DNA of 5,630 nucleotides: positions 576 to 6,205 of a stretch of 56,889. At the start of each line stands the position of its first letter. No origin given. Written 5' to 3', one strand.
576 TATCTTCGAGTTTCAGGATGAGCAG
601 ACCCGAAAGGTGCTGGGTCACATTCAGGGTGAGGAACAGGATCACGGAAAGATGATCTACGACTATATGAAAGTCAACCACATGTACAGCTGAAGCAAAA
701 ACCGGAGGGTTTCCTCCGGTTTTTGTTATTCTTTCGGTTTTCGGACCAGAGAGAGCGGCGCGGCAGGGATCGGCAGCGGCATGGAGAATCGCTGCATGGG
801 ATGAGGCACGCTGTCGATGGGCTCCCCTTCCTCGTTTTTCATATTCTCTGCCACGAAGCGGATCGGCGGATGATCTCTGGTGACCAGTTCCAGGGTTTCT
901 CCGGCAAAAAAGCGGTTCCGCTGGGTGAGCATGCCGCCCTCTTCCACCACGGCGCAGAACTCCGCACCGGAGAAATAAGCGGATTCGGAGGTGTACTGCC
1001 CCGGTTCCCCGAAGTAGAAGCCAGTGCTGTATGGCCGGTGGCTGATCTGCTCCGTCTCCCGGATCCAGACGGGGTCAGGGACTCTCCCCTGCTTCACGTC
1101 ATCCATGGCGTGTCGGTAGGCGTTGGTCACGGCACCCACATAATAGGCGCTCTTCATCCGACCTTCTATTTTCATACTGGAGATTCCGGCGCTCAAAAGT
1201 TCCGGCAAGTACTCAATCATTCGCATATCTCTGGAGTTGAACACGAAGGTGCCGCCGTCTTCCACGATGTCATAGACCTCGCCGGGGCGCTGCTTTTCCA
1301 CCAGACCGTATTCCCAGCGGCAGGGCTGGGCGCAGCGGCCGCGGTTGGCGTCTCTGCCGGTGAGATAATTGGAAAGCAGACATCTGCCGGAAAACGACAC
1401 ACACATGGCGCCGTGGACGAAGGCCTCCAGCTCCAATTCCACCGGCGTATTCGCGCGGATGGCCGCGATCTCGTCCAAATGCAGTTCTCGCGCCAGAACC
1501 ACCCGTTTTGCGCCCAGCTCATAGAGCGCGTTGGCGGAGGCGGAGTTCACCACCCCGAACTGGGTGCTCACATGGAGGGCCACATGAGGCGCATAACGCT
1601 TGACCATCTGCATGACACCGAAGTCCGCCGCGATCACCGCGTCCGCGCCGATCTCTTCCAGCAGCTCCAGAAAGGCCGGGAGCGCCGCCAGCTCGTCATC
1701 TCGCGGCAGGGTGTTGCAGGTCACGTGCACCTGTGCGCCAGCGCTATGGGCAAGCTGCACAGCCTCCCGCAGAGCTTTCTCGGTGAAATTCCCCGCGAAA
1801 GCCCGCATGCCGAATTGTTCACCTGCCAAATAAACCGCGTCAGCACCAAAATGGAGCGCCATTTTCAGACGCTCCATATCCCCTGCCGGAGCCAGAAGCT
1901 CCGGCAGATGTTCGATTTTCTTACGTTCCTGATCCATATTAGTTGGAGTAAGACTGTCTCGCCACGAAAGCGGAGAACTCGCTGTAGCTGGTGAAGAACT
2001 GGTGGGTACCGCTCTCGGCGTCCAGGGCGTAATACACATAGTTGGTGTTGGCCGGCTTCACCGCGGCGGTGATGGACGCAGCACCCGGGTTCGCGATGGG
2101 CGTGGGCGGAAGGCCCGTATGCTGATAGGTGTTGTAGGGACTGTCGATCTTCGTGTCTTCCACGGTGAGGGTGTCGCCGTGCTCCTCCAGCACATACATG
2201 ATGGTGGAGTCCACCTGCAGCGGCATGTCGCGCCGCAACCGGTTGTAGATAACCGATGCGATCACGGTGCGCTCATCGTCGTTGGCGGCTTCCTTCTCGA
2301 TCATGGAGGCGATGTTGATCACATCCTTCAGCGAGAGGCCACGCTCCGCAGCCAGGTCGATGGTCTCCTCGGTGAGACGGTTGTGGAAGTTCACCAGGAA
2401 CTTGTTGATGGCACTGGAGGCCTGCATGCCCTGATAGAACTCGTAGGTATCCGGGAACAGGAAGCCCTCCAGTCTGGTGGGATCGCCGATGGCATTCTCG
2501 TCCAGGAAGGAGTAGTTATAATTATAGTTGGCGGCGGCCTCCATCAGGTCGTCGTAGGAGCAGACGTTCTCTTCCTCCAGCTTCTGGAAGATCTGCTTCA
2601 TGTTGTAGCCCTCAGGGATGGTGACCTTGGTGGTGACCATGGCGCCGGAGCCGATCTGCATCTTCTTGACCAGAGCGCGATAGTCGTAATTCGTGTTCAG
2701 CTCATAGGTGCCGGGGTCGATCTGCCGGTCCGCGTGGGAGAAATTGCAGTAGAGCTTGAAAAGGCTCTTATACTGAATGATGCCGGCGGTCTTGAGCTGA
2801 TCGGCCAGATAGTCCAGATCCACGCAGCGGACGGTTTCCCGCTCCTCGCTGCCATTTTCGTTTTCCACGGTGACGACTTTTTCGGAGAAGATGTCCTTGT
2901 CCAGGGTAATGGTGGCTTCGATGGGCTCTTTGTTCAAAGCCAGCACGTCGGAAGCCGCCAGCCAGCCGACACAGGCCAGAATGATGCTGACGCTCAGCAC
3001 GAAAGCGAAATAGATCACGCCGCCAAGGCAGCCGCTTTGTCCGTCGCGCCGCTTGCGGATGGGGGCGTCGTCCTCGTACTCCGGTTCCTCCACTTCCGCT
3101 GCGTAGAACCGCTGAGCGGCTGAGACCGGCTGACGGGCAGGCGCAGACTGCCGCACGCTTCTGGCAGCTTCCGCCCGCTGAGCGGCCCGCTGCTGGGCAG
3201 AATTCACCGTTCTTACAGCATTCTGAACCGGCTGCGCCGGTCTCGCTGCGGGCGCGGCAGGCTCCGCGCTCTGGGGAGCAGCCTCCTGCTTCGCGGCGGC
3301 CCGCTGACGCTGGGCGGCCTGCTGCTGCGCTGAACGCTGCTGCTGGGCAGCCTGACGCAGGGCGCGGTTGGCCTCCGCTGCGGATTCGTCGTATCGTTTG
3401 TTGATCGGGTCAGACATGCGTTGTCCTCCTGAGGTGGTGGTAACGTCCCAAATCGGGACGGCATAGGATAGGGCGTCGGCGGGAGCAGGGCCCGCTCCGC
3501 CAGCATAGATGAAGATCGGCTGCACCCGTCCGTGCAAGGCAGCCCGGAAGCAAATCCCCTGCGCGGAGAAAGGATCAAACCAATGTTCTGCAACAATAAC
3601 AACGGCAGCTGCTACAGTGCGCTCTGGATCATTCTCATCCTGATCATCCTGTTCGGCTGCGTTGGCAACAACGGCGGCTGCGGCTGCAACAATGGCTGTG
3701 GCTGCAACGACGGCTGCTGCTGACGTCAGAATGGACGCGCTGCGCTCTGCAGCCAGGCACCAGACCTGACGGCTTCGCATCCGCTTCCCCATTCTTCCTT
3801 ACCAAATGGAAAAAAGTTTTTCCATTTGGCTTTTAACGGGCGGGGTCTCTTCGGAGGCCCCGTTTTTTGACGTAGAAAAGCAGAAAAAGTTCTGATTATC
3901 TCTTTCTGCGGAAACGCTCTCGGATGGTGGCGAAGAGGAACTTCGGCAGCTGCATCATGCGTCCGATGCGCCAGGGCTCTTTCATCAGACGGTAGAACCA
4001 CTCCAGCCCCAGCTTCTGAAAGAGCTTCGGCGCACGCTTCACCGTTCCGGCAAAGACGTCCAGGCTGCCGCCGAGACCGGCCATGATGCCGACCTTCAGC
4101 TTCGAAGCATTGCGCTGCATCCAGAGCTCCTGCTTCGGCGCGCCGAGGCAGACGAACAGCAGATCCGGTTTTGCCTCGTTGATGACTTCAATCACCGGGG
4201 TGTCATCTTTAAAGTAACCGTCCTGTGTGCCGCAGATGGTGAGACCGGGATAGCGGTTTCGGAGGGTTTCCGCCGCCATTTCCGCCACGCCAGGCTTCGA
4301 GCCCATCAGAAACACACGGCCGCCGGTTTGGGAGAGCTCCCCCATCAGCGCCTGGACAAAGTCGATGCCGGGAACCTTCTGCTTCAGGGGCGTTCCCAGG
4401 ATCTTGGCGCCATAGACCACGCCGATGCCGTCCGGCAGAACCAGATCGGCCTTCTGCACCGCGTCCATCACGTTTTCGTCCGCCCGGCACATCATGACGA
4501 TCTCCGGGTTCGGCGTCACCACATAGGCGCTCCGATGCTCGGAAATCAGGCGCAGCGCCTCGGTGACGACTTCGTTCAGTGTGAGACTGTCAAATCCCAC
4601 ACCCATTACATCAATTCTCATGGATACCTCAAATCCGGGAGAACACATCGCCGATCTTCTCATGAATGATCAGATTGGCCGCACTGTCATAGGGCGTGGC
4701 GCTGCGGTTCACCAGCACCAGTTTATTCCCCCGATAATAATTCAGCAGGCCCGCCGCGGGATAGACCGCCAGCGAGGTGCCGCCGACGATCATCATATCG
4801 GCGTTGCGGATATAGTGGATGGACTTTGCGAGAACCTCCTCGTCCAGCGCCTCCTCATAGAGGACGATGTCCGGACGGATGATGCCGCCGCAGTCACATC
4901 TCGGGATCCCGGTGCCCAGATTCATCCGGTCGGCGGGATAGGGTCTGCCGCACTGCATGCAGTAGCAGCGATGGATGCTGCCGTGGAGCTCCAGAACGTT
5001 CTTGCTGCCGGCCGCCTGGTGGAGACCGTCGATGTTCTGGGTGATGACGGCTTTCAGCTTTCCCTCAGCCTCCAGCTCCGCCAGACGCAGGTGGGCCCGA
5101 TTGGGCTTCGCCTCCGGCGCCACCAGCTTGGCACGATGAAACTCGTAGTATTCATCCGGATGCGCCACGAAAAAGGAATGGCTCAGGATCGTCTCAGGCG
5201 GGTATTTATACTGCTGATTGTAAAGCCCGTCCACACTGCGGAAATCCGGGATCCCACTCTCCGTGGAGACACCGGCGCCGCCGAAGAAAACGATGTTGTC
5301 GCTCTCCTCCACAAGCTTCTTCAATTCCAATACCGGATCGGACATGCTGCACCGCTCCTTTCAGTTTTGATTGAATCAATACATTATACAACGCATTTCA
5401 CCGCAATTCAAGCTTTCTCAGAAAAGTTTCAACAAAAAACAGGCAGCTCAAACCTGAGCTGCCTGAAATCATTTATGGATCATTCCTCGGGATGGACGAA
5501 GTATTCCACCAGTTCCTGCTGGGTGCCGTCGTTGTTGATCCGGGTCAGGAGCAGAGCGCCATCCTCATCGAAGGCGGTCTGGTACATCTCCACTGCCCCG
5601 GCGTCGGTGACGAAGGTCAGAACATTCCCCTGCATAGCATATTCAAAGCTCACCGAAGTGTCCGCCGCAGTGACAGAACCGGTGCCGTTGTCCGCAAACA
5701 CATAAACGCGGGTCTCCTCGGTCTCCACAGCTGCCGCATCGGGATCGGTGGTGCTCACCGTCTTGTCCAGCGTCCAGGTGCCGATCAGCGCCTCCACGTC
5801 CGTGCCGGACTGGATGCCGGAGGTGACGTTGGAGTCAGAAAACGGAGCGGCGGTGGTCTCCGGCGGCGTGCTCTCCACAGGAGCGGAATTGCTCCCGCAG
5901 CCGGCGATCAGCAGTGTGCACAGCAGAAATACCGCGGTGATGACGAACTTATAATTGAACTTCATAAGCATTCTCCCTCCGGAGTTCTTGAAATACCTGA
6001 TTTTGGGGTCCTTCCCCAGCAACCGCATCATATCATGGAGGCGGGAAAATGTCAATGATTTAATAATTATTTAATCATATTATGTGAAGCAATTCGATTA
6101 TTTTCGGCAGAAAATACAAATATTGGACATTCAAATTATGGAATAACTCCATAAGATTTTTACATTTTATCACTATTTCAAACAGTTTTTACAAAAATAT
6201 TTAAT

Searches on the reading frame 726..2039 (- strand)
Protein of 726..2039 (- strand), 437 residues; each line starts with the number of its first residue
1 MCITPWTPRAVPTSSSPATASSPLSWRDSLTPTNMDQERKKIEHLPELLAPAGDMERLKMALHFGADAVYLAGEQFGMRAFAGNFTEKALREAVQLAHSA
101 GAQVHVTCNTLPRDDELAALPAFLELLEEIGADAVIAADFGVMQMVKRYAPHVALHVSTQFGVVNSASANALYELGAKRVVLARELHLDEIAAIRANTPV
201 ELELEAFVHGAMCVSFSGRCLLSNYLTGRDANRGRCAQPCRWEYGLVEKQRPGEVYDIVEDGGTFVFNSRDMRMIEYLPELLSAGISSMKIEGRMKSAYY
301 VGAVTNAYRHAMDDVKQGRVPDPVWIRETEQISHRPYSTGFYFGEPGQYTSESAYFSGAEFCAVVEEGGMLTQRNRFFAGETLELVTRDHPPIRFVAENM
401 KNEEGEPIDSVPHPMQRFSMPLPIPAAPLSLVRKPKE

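Call 11: search_protein_families(library=pfam, proteins=[window:726-2039:-], max_evalue=0.001)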
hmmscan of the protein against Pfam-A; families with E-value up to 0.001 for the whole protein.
window:726-2039:- (437 aa): 2 families
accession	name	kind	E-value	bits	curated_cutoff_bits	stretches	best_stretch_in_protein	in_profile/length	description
PF01136.24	Peptidase_U32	-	3.6e-92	308.3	22.4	1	118-347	2-232/233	Peptidase family U32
PF16325.11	Peptidase_U32_C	-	9.7e-21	74.2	28.2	1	360-433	4-83/83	Peptidase family U32 C-terminal domain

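Call 95: find_encoding_contigs(protein=window:726-2039:-, flank=10000, max_places=1)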
Protein window:726-2039:- (437 aa): no gene with exactly this product is on record in the collection.

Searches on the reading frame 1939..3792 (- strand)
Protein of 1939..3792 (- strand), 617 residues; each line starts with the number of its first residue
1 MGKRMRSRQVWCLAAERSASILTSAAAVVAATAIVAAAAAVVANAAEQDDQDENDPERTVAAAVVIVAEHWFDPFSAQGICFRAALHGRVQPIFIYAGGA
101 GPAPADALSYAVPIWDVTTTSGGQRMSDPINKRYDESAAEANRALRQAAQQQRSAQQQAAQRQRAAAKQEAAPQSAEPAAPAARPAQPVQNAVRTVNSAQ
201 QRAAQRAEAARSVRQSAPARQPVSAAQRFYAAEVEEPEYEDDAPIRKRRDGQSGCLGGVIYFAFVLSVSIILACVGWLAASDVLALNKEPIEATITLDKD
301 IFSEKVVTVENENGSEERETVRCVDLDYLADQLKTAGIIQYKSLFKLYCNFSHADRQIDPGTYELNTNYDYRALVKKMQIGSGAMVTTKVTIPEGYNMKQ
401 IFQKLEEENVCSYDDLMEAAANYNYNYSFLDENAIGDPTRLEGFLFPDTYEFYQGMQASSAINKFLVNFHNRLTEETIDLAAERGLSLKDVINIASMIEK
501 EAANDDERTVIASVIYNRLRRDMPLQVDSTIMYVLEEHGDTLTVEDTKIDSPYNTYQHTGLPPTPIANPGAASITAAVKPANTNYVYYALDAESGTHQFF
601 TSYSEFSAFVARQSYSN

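Call 11: search_protein_families(library=pfam, proteins=[window:1939-3792:-], max_evalue=0.001)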
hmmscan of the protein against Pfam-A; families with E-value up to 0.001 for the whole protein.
window:1939-3792:- (617 aa): 1 family
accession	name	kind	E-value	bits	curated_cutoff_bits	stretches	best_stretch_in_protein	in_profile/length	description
PF02618.21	YceG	-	3.1e-83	279.9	32.4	1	327-611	10-274/275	YceG-like family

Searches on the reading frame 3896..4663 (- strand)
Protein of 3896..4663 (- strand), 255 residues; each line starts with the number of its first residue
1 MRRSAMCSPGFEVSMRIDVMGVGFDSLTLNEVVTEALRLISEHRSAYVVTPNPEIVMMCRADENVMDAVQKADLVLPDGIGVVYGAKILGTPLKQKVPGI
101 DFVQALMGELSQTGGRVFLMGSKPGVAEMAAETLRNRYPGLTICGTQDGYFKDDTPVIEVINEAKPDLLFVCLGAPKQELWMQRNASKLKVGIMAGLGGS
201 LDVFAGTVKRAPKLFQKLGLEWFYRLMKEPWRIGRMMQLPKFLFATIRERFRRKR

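Call 11: search_protein_families(library=pfam, proteins=[window:3896-4663:-], max_evalue=0.001)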
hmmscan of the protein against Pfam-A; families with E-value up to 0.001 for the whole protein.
window:3896-4663:- (255 aa): 1 family
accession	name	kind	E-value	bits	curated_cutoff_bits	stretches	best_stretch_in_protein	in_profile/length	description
PF03808.19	Glyco_tran_WecG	-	9.8e-67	224.4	27.4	1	72-237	1-168/168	Glycosyl transferase WecG/TagA/CpsF family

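Call 96: find_encoding_contigs(protein=window:3896-4663:-, flank=10000, max_places=1)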
Protein window:3896-4663:- (255 aa): no gene with exactly this product is on record in the collection.

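Call 98: find_encoding_contigs(protein=window:3896-4621:-, flank=10000, max_places=1)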
Protein window:3896-4621:- (241 aa): 3 contigs read that carry it; 1 place shown.
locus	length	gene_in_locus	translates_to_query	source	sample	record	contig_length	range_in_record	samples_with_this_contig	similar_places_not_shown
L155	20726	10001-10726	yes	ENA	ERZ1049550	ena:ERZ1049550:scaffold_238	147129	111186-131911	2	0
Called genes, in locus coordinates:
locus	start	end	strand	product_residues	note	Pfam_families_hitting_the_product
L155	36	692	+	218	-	PF00702:Hydrolase, PF12710:HAD, PF13419:HAD_2, PF13242:Hydrolase_like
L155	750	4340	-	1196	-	PF00082:Peptidase_S8, PF00395:SLH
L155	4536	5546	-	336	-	PF01070:FMN_dh, PF05690:ThiG (faint), PF00478:IMPDH (weak), PF01645:Glu_synthase (weak)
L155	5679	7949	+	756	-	PF00330:Aconitase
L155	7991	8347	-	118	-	PF12973:Cupin_7 (weak), PF02311:AraC_binding, PF07883:Cupin_2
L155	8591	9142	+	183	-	-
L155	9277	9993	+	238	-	PF02146:SIR2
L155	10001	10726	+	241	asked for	PF03808:Glyco_tran_WecG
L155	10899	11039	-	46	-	-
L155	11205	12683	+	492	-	PF02618:YceG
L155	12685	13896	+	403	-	PF01136:Peptidase_U32, PF16325:Peptidase_U32_C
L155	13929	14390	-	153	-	PF07875:Coat_F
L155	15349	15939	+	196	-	PF00440:TetR_N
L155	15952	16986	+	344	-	PF02016:Peptidase_S66, PF17676:Peptidase_S66C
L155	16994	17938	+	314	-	PF13302:Acetyltransf_3, PF00583:Acetyltransf_1, PF14542:Acetyltransf_CG (faint), PF13527:Acetyltransf_9, PF00583:Acetyltransf_1, PF13673:Acetyltransf_10 (weak), PF13508:Acetyltransf_7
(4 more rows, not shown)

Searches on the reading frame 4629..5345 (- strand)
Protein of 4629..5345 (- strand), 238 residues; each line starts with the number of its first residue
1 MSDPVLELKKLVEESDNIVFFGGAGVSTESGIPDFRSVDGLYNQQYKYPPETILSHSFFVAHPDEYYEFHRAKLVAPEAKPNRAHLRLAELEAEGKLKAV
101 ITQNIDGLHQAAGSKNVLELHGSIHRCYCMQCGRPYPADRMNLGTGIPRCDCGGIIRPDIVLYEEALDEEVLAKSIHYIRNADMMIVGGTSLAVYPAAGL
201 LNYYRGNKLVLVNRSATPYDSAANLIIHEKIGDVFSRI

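Call 11: search_protein_families(library=pfam, proteins=[window:4629-5345:-], max_evalue=0.001)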
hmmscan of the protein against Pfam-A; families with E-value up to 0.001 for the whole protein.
window:4629-5345:- (238 aa): 1 family
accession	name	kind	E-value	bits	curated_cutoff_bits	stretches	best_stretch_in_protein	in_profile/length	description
PF02146.23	SIR2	-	3.3e-50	171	24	1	23-196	1-180/180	Sir2 family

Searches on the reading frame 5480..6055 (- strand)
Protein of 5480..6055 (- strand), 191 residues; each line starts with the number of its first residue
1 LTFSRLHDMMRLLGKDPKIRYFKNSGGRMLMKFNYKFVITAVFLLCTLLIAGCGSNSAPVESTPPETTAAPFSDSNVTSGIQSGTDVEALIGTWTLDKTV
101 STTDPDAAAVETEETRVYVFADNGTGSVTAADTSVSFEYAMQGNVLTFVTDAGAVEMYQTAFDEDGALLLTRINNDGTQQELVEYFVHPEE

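Call 11: search_protein_families(library=pfam, proteins=[window:5480-6055:-], max_evalue=0.001)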
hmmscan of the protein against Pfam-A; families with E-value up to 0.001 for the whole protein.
window:5480-6055:- (191 aa): 1 family
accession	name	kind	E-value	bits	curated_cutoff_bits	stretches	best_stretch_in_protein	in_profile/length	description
PF18692.7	DUF5640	-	1.9e-05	24.9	28.5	1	114-174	13-74/85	Family of unknown function (DUF5640)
